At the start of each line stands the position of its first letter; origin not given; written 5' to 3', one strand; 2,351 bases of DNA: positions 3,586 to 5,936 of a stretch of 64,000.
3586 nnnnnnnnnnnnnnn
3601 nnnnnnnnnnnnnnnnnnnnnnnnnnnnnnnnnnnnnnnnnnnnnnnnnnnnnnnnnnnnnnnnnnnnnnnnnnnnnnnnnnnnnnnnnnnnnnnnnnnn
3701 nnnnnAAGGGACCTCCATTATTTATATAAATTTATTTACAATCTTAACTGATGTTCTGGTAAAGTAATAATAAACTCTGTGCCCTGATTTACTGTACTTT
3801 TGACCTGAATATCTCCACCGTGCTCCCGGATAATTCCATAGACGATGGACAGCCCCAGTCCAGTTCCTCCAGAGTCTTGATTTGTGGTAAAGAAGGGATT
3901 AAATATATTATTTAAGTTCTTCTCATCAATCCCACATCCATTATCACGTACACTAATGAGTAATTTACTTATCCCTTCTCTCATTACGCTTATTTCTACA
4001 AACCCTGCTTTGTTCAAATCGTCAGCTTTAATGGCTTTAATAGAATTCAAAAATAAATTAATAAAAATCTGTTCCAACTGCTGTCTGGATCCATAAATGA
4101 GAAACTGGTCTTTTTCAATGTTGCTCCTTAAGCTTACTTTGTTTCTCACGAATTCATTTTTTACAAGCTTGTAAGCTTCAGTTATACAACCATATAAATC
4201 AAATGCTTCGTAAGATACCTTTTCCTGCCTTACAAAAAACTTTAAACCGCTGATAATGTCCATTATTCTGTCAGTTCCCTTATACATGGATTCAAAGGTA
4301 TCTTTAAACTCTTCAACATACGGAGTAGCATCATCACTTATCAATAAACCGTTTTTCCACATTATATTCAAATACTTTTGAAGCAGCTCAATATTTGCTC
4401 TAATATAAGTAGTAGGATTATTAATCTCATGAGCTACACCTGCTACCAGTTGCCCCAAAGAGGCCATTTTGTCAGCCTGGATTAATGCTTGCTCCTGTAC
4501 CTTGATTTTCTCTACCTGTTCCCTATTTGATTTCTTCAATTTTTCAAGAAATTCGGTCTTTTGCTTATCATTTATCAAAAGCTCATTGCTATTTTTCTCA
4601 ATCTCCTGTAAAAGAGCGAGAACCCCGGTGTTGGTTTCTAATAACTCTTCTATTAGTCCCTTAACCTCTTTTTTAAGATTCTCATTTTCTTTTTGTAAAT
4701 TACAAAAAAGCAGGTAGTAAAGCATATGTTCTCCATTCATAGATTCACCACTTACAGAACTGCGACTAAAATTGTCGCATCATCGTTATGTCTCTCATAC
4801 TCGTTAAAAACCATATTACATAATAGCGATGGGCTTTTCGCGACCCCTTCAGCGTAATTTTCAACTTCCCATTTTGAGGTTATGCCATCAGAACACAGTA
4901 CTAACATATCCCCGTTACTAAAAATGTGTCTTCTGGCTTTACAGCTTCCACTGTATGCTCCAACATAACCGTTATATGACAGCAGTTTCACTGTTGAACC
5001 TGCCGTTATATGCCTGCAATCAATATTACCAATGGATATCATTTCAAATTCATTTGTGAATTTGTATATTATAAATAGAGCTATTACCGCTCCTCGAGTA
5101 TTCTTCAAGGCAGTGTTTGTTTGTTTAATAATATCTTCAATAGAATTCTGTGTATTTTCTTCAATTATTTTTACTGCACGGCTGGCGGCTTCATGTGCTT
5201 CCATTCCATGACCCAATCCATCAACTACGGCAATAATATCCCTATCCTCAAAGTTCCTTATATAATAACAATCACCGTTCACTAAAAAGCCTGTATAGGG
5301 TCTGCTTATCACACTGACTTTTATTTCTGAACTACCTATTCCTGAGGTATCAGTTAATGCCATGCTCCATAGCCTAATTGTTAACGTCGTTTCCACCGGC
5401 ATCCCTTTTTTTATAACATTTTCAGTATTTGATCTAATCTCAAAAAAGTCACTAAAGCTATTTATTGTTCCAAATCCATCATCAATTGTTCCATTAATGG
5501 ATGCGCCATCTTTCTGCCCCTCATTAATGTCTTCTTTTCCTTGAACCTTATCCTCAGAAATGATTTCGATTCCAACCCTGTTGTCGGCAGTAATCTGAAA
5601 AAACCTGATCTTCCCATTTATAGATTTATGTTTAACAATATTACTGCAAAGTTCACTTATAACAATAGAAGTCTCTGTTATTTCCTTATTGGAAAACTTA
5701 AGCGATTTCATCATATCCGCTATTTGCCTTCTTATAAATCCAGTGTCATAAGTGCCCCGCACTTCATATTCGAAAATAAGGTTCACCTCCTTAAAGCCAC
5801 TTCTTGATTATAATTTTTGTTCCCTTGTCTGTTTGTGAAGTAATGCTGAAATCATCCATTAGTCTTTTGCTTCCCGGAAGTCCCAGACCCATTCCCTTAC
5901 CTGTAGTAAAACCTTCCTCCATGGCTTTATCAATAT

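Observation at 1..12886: Chemotaxis-type operon with an embedded complete stressosome and a separate HisKA/REC/Hpt phosphorelay, and no CheA in view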

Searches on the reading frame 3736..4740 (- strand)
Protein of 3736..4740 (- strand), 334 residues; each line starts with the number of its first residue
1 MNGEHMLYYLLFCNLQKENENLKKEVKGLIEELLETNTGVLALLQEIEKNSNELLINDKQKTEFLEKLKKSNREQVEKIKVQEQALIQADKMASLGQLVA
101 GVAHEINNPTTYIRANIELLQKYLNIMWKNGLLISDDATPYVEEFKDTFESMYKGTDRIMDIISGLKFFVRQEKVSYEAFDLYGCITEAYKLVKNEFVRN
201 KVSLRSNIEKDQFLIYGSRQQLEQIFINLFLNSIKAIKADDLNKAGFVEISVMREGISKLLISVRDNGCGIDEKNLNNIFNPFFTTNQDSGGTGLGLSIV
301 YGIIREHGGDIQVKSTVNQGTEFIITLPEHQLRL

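Call 5: search_protein_families(library=pfam, proteins=[window:3736-4740:-], max_evalue=0.01)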
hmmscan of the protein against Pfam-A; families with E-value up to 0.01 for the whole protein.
window:3736-4740:- (334 aa): 4 families
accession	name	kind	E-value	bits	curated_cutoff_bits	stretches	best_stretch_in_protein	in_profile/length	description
PF02518.31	HATPase_c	-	1.3e-26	93.6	26.4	1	219-330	3-110/111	Histidine kinase-, DNA gyrase B-, and HSP90-like ATPase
PF00512.31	HisKA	-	2.1e-09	37.8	26.9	1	95-173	2-64/66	His Kinase A (phospho-acceptor) domain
PF14501.12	HATPase_c_5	-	0.00018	21.8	22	1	221-316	5-91/102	GHKL domain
PF13589.12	HATPase_c_3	-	0.0033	17.9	25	1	244-289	18-62/137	Histidine kinase-, DNA gyrase B-, and HSP90-like ATPase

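Call 31: search_protein_families(library=ncbifam, proteins=[window:3736-4740:-], max_evalue=0.001)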
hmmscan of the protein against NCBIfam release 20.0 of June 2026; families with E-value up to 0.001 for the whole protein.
window:3736-4740:- (334 aa): 82 families (the best 25 are shown)
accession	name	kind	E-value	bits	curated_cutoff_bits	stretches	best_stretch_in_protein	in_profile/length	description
NF008468.0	PRK11360.1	equivalog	1.5e-53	182.2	646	1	82-330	383-609/616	two-component system sensor histidine kinase AtoS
NF052574.1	HisKinEspCMyxo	equivalog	4.2e-44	150.9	1200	1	82-329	404-637/785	serine histidine kinase EspC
NF007688.0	PRK10364.1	equivalog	8.6e-43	146.7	479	1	70-330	222-452/460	two-component system sensor histidine kinase ZraS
NF052573.1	HisKinEspAMyxo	equivalog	5.3e-40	137.2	1400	1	73-327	363-609/755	serine histidine kinase EspA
NF010411.0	PRK13837.1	equivalog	6.4e-40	136.9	647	1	71-330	427-676/828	two-component system VirA-like sensor kinase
NF038348.1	T2SS_HK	subfamily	4.8e-39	134.2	450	2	150-328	402-572/574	histidine kinase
NF047497.1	HK_LIC_12097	equivalog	1.2e-37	129.5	500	1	58-328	114-365/367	LIC_12097 family sensor histidine kinase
NF046026.1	HisKinCckACaul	equivalog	2.8e-34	118.3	1000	1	77-331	284-534/678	cell cycle histidine kinase CckA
NF047466.1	hybrid_RR_LvrB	exception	1.4e-31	110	500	1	66-328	124-375/377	hybrid histidine kinase/response regulator LvrB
NF046020.1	HisKinCckABruc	equivalog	1.6e-31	109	1000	1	79-331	464-709/868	cell cycle histidine kinase CckA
NF046044.1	PnpS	equivalog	1.9e-31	109.4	400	1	149-328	210-390/390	two-component system histidine kinase PnpS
NF010076.0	PRK13557.1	subfamily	2.7e-30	105.3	631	1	76-329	144-394/540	histidine kinase famiy protein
NF006800.0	PRK09303.1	equivalog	1.2e-27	96.9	342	1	71-330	129-378/383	histidine kinase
NF041735.1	hist_kin_RppB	equivalog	4.8e-26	91.5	400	1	96-328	217-438/438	two-component system sensor histidine kinase RppB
NF053867.1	SprKinKinDBac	equivalog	7.9e-26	90.6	775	1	82-330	273-498/500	sporulation kinase KinD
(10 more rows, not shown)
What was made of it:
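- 3736..4725 (-): Sensorless HisKA histidine kinase (coiled-coil N-terminus + HisKA + HATPase_c); last gene of the cassette. AtoS/ZraS-like (call 31).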

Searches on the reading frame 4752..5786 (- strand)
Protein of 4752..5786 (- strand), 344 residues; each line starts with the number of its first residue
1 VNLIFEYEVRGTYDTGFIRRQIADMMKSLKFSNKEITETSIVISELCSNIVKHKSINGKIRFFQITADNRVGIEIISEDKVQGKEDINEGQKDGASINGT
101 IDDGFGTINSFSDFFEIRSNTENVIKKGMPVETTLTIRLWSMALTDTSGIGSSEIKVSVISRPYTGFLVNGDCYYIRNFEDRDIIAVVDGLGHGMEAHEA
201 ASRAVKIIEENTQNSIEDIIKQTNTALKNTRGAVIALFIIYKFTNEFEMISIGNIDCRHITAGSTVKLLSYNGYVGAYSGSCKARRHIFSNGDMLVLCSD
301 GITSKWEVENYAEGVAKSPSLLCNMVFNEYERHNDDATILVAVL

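Call 5: search_protein_families(library=pfam, proteins=[window:4752-5786:-], max_evalue=0.01)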
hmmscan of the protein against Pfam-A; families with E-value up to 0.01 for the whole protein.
window:4752-5786:- (344 aa): 3 families
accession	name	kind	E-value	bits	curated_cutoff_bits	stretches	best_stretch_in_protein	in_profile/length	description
PF07228.17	SpoIIE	-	1.1e-12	48.7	25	1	184-342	6-189/192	Stage II sporulation protein E (SpoIIE)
PF13672.11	PP2C_2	-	6.5e-06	26.3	24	1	170-237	12-79/209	Protein phosphatase 2C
PF13581.12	HATPase_c_2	-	8.6e-05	23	27.4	1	18-125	11-123/127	Histidine kinase-like ATPase domain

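Call 30: search_solved_structures(query=window:4752-5786:-, show_alignments=3, max_evalue=0.01)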
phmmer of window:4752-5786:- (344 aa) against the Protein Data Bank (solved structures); distinct sequences matched with E-value up to 0.01: 5.
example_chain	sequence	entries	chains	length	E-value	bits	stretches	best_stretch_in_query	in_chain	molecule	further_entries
3zt9_A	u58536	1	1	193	4.4e-15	58.9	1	154-342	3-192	Stage II sporulation protein E (SpoIIE)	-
3w40_A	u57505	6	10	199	2.4e-14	56.4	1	165-304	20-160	Phosphoserine phosphatase RsbX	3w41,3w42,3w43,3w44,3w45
5mqh_A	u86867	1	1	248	6.9e-06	28.7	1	165-303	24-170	Serine phosphatase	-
3t91_A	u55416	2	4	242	1.5e-05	27.6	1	165-303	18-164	Stage II sporulation protein E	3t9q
5ucg_A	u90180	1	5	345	3.2e-05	26.5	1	164-302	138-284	Stage II sporulation protein E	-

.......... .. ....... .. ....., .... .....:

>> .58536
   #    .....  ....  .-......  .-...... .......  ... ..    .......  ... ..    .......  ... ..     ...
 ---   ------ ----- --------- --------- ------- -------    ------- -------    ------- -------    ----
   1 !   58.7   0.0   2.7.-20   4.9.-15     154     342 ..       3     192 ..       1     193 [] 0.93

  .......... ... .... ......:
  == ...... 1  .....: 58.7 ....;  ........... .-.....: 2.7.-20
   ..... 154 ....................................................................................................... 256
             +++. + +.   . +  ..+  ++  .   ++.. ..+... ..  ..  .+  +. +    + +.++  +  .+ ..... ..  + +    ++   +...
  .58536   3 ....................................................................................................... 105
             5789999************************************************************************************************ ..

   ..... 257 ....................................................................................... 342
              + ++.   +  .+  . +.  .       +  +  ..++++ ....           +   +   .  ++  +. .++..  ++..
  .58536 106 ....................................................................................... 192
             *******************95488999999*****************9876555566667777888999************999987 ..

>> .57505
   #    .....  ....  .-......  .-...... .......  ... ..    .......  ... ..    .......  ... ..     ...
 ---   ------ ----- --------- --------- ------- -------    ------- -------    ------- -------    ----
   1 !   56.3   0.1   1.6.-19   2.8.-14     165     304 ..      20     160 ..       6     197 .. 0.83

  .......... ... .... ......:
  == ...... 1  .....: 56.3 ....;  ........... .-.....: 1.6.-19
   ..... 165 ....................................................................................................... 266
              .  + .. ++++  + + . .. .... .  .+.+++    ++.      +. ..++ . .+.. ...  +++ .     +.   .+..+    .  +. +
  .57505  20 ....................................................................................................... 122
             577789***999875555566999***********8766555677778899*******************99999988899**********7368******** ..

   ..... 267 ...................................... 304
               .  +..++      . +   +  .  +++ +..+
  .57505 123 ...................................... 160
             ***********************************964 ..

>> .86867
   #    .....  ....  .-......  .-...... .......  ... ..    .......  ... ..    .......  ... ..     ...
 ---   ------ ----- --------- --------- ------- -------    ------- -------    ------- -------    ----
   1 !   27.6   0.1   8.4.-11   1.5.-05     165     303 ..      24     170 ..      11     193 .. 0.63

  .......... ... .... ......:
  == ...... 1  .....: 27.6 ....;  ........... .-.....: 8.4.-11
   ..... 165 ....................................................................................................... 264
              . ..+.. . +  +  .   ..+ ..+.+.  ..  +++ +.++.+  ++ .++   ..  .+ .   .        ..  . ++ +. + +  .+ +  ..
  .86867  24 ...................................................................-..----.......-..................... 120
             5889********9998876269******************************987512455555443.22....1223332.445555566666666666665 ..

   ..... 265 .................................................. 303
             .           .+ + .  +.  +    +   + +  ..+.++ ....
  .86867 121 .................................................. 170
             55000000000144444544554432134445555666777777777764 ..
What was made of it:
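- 4752..5786 (-): RsbT-like HATPase_c_2 domain fused to an RsbX-type PP2C phosphatase (344 aa, GTG start). The PP2C half matches Moorella MtX 3zt9 (4.4e-15) and B. subtilis RsbX 3w40 (2.4e-14) (call 30).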

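Call 31: search_protein_families(library=ncbifam, proteins=[window:4752-5786:-], max_evalue=0.001)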
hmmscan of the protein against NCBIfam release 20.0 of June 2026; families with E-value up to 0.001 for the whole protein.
window:4752-5786:- (344 aa): 3 families
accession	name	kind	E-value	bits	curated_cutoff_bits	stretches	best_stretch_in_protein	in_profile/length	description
TIGR02865.1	spore_II_E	equivalog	1.5e-09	36.5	490.8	1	156-316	553-730/764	stage II sporulation protein E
TIGR01925.2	spIIAB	equivalog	1.4e-06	28.2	135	1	14-123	13-126/137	anti-sigma F factor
NF033484.1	Stp1_PP2C_phos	equivalog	1e-05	25.2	230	0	170-227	11-70/232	Stp1/IreP family PP2C-type Ser/Thr phosphatase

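Call 42: find_homologous_proteins(query=window:4752-5786:-, max_evalue=0.001)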
Query window:4752-5786:- (344 aa): 16 proteins with E <= 0.001 among 1431 candidates.
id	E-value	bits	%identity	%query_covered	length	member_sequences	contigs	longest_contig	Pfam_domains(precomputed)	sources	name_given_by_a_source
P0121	1.3e-206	703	100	93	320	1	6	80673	PF07228.18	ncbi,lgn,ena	-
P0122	4.2e-193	659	88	100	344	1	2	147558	PF07228.18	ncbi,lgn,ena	-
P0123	6.3e-181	619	83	100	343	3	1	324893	PF13672.12,PF07228.18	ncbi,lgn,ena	-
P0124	9.3e-156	536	72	100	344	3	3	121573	PF07228.18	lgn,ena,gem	-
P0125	3.1e-153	528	69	100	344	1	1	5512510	PF13581.13,PF07228.18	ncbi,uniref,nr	ncbi:SpoIIE family protein phosphatase [Petroclostridium sp. X23]|uniref:SpoIIE family protein phosp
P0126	5.3e-127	442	59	100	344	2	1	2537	PF13581.13,PF02518.32,PF07228.18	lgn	-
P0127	1.0e-118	414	54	100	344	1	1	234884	PF13672.12,PF13581.13,PF07228.18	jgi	jgi:anti-sigma regulatory factor (Ser/Thr protein kinase)/serine/threonine protein phosphatase PrpC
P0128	8.7e-118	411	56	99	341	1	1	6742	PF13581.13,PF02518.32,PF07228.18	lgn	-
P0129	3.6e-99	350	80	59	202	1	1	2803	PF07228.18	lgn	-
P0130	1.6e-38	151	33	97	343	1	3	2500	PF13581.13,PF02518.32,PF07228.18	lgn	-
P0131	4.9e-38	149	33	95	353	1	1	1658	PF13581.13,PF07228.18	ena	-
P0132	9.1e-38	148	29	99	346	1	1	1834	PF13581.13,PF07228.18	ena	-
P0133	1.8e-35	141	31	98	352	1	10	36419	PF13581.13,PF07228.18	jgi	jgi:anti-sigma regulatory factor (Ser/Thr protein kinase)/serine/threonine protein phosphatase PrpC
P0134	4.0e-22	97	35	53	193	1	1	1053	PF07228.18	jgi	jgi:phosphoserine phosphatase RsbX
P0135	1.9e-19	88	27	98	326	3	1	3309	PF13581.13,PF07228.18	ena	-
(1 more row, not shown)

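Call 43: find_encoding_contigs(protein=P0127, flank=10000, max_places=1)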
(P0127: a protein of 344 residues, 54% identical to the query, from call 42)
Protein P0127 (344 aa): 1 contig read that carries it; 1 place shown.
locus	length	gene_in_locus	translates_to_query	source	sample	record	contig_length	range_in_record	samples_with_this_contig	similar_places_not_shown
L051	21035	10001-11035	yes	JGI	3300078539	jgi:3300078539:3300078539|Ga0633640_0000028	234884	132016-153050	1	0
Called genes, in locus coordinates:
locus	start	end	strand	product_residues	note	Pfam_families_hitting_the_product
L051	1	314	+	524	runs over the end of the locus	PF13384:HTH_23 (faint), PF13518:HTH_28 (faint), PF01527:HTH_Tnp_1, PF13276:HTH_21, PF00665:rve, PF13683:rve_3 (weak), PF13333:rve_2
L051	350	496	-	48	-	-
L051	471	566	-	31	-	-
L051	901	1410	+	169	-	PF00440:TetR_N (faint)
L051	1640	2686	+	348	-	PF13487:HD_5, PF01966:HD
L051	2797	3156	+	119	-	PF00072:Response_reg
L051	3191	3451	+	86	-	-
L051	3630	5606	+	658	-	PF00015:MCPsignal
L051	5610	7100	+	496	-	PF01584:CheW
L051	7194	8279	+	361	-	PF00072:Response_reg, PF01339:CheB_methylest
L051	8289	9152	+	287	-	PF14361:RsbRD_N, PF01740:STAS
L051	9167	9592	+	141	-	PF01740:STAS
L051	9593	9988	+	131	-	PF13581:HATPase_c_2, PF02518:HATPase_c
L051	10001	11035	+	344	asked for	PF13581:HATPase_c_2, PF13672:PP2C_2 (faint), PF07228:SpoIIE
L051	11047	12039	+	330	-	PF00512:HisKA (weak), PF02518:HATPase_c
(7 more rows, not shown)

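Call 44: find_encoding_contigs(protein=P0133, flank=10000, max_places=2)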
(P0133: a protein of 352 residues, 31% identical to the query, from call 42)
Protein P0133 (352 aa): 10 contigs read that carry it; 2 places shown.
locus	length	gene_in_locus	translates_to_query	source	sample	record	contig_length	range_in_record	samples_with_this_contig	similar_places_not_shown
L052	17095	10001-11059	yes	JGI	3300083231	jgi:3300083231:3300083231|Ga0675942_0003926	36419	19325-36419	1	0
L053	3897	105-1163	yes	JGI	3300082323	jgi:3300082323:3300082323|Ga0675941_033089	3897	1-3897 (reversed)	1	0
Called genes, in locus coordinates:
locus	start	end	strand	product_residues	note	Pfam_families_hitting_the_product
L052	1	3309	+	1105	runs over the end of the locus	PF13620:CarboxypepD_reg (weak), PF13715:CarbopepD_reg_2, PF07715:Plug, PF00593:TonB_dep_Rec_b-barrel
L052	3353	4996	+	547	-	PF12771:SusD-like_2, PF12741:SusD-like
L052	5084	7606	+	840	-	PF13385:Laminin_G_3, PF09113:N-glycanase_C, PF18962:Por_Secre_tail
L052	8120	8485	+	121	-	-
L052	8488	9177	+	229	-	PF01740:STAS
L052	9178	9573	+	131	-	PF01740:STAS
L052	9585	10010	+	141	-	PF13581:HATPase_c_2, PF02518:HATPase_c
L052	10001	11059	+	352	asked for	PF13581:HATPase_c_2, PF07228:SpoIIE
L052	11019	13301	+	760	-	PF13581:HATPase_c_2, PF02518:HATPase_c, PF23198:PDE8A_N (faint), PF00512:HisKA, PF02518:HATPase_c, PF00072:Response_reg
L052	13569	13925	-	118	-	PF00403:HMA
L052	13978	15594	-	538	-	PF19335:HMBD, PF25917:BSH_RND (weak), PF25919:BSH_CusB, PF25973:BSH_CzcB, PF25869:3HB_CusB, PF25954:Beta-barrel_RND_2, PF25975:CzcB_C (weak)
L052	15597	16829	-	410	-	PF02321:OEP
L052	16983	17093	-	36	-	?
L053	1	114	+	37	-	?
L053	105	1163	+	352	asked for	PF13581:HATPase_c_2, PF07228:SpoIIE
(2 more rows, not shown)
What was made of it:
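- L052 has STAS-STAS-RsbT-(HATPase_c_2/SpoIIE)-hybrid HK with a REC domain (call 44). The cassette type exists free-standing with its own receiver domain (call 44).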

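Call 69: search_protein_representatives(protein=window:4752-5786:-)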
Query: 344 residues. Proteins with E-value up to 0.001 (for the whole library): 4356; up to 1e-10: 2316; up to 1e-30: 161. The best 150 are listed.
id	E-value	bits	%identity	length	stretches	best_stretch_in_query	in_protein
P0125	9.7e-154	527.7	69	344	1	2-344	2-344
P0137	1.4e-70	254.4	39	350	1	7-344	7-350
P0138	7.1e-52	193.0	33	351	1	11-341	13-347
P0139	2.1e-46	175.0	31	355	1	9-341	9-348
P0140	3.4e-45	171.0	32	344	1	19-341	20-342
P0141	2.4e-44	168.2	31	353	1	19-341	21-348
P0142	4.5e-44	167.3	33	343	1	15-342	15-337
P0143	2.0e-43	165.2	31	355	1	12-342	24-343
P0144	5.2e-43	163.8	32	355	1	5-342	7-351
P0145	1.4e-42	162.4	37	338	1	14-342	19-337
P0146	1.8e-42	162.0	29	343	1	8-341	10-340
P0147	2.1e-42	161.8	33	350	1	16-341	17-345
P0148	2.4e-42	161.6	34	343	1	10-341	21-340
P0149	1.1e-41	159.4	34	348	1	7-341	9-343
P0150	1.5e-41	159.0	34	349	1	15-341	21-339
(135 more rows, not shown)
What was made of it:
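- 4752..5786 (-): The fusion is a widespread ~340-aa family (call 69).
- The fusion family has 161 representatives at E≤1e-30 (call 69).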
